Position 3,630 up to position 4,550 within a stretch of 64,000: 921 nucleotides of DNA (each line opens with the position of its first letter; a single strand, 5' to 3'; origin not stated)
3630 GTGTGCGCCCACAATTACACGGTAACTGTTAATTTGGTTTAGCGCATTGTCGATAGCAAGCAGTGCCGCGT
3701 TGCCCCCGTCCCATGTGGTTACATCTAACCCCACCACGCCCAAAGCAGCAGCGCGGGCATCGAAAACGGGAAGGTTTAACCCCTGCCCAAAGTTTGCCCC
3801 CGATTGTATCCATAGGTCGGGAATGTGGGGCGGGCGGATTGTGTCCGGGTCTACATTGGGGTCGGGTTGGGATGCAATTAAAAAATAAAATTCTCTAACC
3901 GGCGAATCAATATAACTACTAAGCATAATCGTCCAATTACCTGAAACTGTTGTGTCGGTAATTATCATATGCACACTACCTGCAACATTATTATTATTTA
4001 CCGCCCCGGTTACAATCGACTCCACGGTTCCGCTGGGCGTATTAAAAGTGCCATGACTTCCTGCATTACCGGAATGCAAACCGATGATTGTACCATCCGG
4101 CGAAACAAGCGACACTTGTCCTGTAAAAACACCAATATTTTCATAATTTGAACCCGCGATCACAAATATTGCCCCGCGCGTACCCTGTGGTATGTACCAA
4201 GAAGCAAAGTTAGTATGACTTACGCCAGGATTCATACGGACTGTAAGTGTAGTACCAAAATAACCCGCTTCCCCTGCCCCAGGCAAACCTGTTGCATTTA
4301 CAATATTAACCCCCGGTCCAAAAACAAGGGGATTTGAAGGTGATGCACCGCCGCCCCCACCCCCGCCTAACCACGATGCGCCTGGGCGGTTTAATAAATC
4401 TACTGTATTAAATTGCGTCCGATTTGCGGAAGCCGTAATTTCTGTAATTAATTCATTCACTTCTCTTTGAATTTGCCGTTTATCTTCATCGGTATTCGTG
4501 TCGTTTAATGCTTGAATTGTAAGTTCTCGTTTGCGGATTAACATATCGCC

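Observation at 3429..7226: Flagellin gene riding 9 nt behind an ~800-aa GLUG-repeat exoprotein gene, without its own SD, in an AT-rich island and with no other flagellar genes in 64 kb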

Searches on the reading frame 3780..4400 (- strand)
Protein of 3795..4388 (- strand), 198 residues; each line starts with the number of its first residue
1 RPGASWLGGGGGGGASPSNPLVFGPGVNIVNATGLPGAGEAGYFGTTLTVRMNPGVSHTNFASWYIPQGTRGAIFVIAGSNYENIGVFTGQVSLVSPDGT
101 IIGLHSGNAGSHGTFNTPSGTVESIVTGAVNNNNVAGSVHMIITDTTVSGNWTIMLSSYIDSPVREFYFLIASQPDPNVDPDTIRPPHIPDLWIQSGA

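Call 31: search_protein_representatives(protein=window:3795-4388:-)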
Query: 198 residues. Proteins with E-value up to 0.001 (for the whole library): 2; up to 1e-10: 2; up to 1e-30: 1. The best 2 are listed.
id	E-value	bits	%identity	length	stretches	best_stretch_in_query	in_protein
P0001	3.3e-125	432.3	100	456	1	1-198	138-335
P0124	3.5e-13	66.3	46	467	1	8-198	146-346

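Call 51: predict_structure(alignment_id=A1)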
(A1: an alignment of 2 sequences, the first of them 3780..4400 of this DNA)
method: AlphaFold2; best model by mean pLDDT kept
length: 207 residues; sequences in the alignment: 2
mean_pLDDT: 59.9   pTM: 0.65
mean pLDDT of the five models: 59.9, 58.2, 57.6, 54.8, 54.4
residues with pLDDT >= 90: 0; 70-90: 82; 50-70: 63; < 50: 62
segments of 3 or more residues with pLDDT < 50: 1-29, 40-45, 84-92, 111-113, 133-138, 200-207
pLDDT, mean of each block of 10 residues (from residue 1): 25 23 36 62 55 69 69 80 47 66 72 64 82 51 79 79 57 78 65 57 34
secondary structure, 60 per line:
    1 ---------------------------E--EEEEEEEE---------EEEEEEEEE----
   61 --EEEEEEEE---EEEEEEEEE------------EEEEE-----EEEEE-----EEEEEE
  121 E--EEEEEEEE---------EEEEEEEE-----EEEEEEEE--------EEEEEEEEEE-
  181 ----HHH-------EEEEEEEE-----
elements in order: E31-38 E48-56 E63-70 E74-82 E95-99 E105-109 E115-121 E124-131 E141-148 E154-161 E170-179 E195-202

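Call 55: fold_search(model_id=the predicted structure, library=pdb)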
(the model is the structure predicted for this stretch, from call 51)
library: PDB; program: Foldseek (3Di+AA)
matches with E <= 10: 1090; with E <= 0.001: 5
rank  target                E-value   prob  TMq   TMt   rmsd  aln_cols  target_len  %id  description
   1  4i0w_B                3.5e-04  1.00  0.36  0.18   4.9       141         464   17  Structure of the Clostridium Perfringens CspB protease (released 2013-04-03)
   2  4i0w_D                4.3e-04  1.00  0.37  0.18   4.9       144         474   17  Structure of the Clostridium Perfringens CspB protease (released 2013-04-03)
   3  9pr9_A                4.8e-04  1.00  0.39  0.17   9.6       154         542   16  Crystal structure of the Clostridiodes difficile CspA homodimer (released 2026-01-21)
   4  9pr8_A                5.6e-04  1.00  0.40  0.17   6.3       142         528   11  Crystal Structure of the Clostridiodes difficile CspC-CspA heterodimer. (released 2026-01-21)
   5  9pr9_C                7.6e-04  1.00  0.39  0.17  10.2       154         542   14  Crystal structure of the Clostridiodes difficile CspA homodimer (released 2026-01-21)
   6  9pr9_D                1.5e-03  1.00  0.38  0.18   7.0       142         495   14  Crystal structure of the Clostridiodes difficile CspA homodimer (released 2026-01-21)
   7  9pr8_C                1.6e-03  1.00  0.42  0.18   5.3       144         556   14  Crystal Structure of the Clostridiodes difficile CspC-CspA heterodimer. (released 2026-01-21)
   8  6mw4                  1.7e-03  1.00  0.41  0.18   4.8       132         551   11  Structure of pseudoprotease CspC from Clostridioides difficile (released 2019-06-26)
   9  1nbc_A                2.3e-03  0.54  0.14  0.18  17.4       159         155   10  BACTERIAL TYPE 3A CELLULOSE-BINDING DOMAIN (released 1997-09-26)
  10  5azw_A                4.1e-03  1.00  0.28  0.54   6.6       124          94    9  Crystal structure of p24beta1 GOLD domain (released 2016-09-14)
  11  9pr8_D                4.5e-03  1.00  0.45  0.18   3.8       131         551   10  Crystal Structure of the Clostridiodes difficile CspC-CspA heterodimer. (released 2026-01-21)
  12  9pr9_B                5.8e-03  1.00  0.44  0.20   4.2       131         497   13  Crystal structure of the Clostridiodes difficile CspA homodimer (released 2026-01-21)
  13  9pr8_B                6.1e-03  1.00  0.40  0.18   6.2       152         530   10  Crystal Structure of the Clostridiodes difficile CspC-CspA heterodimer. (released 2026-01-21)
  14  4jo5                  6.1e-03  0.41  0.16  0.19  17.0       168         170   11  CBM3a-L domain with flanking linkers from scaffoldin cipA of cellulosome of Clostridium thermocellum (released 2013-07-17)
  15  4b9f_A                7.1e-03  0.28  0.14  0.17  16.6       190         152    8  High resolution structure for family 3a carbohydrate binding module from the cipA scaffolding of clostridium thermocel (released 2012-09-12)
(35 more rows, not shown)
